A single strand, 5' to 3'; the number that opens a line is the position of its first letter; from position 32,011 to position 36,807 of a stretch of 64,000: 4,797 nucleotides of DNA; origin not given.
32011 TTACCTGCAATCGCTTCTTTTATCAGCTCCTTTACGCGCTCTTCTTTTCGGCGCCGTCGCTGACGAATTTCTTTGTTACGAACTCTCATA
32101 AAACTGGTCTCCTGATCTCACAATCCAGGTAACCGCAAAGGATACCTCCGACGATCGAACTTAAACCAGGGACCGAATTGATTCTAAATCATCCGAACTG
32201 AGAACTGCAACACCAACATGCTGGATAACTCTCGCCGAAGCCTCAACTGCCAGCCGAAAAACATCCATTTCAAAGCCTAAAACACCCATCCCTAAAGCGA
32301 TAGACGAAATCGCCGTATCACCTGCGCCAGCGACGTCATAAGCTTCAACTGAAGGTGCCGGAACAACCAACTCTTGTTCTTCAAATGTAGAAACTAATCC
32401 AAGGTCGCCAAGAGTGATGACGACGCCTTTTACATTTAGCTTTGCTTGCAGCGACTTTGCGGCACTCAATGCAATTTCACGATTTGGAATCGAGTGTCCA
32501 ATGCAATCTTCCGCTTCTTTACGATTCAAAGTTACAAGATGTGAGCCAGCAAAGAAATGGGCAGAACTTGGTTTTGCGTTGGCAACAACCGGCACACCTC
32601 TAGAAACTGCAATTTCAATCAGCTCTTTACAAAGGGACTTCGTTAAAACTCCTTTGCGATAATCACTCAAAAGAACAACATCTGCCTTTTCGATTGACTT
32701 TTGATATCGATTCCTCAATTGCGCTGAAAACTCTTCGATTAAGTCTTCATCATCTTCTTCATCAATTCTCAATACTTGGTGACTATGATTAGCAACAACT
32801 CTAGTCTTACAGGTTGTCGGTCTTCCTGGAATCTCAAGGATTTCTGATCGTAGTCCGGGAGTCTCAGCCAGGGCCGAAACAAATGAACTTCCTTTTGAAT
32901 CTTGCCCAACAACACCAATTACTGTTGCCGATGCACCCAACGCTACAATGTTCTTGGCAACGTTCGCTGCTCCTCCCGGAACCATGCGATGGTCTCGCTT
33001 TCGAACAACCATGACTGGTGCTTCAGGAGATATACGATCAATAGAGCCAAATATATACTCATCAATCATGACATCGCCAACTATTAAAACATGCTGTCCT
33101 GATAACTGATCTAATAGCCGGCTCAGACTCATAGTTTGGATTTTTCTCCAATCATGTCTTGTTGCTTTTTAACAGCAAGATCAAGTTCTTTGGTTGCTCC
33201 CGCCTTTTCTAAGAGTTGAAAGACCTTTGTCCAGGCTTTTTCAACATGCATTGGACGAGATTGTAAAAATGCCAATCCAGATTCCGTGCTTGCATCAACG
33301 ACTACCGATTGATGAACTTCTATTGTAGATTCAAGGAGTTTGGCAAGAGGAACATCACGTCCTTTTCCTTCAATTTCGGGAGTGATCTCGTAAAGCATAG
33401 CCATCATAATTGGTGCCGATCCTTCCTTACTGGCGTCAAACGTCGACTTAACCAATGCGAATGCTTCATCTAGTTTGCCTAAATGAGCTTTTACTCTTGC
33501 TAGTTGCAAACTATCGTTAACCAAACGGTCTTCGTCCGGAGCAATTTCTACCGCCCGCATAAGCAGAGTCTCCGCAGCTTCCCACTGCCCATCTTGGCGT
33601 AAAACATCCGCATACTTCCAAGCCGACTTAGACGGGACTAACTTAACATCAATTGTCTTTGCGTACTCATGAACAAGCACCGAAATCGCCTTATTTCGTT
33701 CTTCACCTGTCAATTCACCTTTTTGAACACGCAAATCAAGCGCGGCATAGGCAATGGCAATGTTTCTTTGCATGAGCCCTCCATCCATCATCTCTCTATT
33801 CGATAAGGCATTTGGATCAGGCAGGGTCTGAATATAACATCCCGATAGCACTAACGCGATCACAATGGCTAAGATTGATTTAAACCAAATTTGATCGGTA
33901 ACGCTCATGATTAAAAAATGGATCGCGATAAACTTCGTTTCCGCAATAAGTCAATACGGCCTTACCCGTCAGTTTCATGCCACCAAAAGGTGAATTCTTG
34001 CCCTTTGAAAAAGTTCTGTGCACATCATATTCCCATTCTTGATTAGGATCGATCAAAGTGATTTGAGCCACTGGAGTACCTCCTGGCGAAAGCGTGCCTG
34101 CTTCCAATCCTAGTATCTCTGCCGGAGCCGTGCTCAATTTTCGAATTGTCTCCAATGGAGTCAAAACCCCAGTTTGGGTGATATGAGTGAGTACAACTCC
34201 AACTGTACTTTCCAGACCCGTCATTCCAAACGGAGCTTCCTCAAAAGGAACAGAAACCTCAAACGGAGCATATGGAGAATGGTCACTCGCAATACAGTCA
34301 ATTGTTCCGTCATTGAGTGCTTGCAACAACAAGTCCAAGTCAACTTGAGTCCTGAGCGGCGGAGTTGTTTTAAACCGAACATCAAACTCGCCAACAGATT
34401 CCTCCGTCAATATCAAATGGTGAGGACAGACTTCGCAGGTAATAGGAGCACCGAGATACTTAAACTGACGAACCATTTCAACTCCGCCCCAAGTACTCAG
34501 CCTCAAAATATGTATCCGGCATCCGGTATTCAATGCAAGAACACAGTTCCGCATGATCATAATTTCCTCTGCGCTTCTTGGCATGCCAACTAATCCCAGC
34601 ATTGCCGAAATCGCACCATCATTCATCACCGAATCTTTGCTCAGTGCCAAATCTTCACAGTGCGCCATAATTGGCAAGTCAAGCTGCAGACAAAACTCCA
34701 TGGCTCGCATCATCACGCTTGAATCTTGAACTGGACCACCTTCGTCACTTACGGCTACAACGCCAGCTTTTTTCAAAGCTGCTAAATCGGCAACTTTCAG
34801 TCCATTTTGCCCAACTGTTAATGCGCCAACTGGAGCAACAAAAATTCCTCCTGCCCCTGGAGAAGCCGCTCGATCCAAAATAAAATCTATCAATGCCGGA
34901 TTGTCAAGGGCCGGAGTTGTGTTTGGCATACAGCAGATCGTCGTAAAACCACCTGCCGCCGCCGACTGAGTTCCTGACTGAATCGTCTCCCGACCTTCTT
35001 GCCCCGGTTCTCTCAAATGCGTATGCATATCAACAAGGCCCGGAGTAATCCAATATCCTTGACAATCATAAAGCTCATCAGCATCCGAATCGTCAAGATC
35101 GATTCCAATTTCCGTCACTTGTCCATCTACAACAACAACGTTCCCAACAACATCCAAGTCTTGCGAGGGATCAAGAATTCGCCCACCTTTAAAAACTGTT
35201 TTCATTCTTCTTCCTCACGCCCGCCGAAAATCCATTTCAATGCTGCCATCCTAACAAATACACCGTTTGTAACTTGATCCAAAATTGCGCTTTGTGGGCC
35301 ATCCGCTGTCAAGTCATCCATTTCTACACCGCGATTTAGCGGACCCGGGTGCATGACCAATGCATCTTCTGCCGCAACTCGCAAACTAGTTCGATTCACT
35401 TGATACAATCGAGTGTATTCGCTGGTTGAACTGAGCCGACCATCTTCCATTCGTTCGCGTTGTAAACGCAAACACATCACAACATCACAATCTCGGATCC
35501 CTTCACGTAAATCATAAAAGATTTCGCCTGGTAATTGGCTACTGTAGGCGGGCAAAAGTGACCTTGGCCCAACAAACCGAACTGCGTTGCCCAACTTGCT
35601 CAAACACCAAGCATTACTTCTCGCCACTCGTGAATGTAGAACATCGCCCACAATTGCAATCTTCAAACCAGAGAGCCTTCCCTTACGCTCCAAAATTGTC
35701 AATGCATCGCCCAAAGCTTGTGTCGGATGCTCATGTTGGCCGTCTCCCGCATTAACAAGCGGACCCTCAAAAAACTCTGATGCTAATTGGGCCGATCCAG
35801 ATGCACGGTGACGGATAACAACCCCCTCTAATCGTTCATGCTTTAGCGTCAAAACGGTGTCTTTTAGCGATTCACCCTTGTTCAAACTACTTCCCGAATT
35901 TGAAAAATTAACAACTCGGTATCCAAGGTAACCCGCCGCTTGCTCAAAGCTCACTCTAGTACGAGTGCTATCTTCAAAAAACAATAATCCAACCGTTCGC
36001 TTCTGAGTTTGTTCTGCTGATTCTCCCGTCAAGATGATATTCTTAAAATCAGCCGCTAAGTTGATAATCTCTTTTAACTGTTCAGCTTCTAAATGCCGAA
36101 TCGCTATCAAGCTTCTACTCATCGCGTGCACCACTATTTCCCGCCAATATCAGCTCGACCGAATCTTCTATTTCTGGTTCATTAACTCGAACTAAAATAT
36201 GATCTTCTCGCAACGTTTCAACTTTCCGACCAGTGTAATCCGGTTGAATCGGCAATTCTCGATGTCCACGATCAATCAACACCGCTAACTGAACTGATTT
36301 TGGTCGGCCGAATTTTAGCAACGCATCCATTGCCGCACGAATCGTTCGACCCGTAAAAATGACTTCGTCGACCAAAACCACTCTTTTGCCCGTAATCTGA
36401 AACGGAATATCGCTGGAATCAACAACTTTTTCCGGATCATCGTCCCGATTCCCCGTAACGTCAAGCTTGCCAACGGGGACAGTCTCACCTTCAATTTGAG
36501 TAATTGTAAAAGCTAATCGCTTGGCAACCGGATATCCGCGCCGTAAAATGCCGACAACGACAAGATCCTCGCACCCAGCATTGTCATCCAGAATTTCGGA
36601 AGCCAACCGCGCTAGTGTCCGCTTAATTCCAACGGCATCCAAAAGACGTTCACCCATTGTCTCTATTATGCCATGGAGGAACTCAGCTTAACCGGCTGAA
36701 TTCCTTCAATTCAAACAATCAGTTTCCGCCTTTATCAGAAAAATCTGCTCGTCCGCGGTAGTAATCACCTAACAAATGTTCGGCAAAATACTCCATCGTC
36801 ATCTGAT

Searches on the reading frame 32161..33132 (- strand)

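Call 57: search_protein_families(library=pfam, proteins=[window:32161-33132:-], max_evalue=0.001)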
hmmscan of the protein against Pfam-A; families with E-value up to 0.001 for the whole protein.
window:32161-33132:- (323 aa): 2 families
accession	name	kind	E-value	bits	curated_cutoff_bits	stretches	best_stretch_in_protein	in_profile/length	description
PF00294.29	PfkB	-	1.7e-34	120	25.8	1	15-309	4-296/302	pfkB family carbohydrate kinase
PF08543.17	Phos_pyr_kin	-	0.00076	19.4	27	0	193-280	116-209/246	Phosphomethylpyrimidine kinase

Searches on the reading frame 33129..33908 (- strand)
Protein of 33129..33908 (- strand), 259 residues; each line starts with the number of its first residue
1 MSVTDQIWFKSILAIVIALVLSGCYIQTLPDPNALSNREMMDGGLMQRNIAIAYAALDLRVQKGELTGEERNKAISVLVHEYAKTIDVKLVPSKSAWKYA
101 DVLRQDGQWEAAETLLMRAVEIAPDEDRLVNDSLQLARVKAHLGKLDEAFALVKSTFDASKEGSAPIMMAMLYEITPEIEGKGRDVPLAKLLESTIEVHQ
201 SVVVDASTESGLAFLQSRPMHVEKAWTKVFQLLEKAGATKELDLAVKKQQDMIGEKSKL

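Call 57: search_protein_families(library=pfam, proteins=[window:33129-33908:-], max_evalue=0.001)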
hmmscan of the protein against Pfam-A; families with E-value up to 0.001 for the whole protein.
window:33129-33908:- (259 aa): 2 families
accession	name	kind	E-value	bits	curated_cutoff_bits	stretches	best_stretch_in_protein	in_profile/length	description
PF13424.12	TPR_12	-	1.8e-07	31.7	30.1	1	96-161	5-76/77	Tetratricopeptide repeat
PF13428.12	TPR_14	-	5.8e-05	23.8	23.5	0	97-129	5-37/44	Tetratricopeptide repeat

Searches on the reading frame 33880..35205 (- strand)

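Call 57: search_protein_families(library=pfam, proteins=[window:33880-35205:-], max_evalue=0.001)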
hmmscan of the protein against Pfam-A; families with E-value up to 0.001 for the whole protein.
window:33880-35205:- (441 aa): 3 families
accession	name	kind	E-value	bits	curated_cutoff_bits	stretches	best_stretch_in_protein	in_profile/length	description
PF01979.26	Amidohydro_1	-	2.3e-21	76.9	25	1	52-403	1-343/345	Amidohydrolase family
PF12890.13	DHOase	-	5.9e-10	39.8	21.2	1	53-237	4-138/142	Dihydro-orotase-like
PF07969.17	Amidohydro_3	-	1.2e-07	32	29.7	0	45-79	2-35/472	Amidohydrolase family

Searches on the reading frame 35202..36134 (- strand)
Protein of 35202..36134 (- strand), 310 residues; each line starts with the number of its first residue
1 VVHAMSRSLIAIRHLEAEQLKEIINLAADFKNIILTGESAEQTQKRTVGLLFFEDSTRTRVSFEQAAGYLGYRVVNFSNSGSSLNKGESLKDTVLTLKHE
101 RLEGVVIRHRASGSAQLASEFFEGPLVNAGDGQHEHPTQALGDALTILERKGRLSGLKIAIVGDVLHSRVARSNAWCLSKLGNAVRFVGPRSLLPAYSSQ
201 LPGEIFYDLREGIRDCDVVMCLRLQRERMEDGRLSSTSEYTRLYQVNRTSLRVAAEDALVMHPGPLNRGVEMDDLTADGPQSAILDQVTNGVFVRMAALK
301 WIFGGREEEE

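Call 57: search_protein_families(library=pfam, proteins=[window:35202-36134:-], max_evalue=0.001)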
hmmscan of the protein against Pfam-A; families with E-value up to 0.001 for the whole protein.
window:35202-36134:- (310 aa): 2 families
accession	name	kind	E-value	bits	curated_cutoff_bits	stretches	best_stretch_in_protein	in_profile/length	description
PF02729.26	OTCace_N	-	4.8e-38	131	29.9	1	7-149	1-148/148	Aspartate/ornithine carbamoyltransferase, carbamoyl-P binding domain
PF00185.30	OTCace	-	9e-25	88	29.4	1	156-301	2-156/157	Aspartate/ornithine carbamoyltransferase, Asp/Orn binding domain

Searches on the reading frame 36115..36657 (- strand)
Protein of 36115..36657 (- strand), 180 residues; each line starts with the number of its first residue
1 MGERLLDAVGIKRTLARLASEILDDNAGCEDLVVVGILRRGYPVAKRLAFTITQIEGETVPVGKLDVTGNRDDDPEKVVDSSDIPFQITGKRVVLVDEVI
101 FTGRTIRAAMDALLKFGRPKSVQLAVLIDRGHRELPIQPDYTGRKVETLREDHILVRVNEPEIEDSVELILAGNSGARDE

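Call 76: search_protein_families(library=pfam, proteins=[window:36115-36657:-], max_evalue=0.001)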
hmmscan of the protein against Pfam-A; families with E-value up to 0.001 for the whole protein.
window:36115-36657:- (180 aa): 2 families
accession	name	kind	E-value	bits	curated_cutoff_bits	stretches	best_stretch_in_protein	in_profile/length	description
PF00156.33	Pribosyltran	-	5.2e-26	91.3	26.3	1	3-149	3-146/158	Phosphoribosyl transferase domain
PF14681.12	UPRTase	-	4.1e-07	30.1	27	1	30-128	66-159/206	Uracil phosphoribosyltransferase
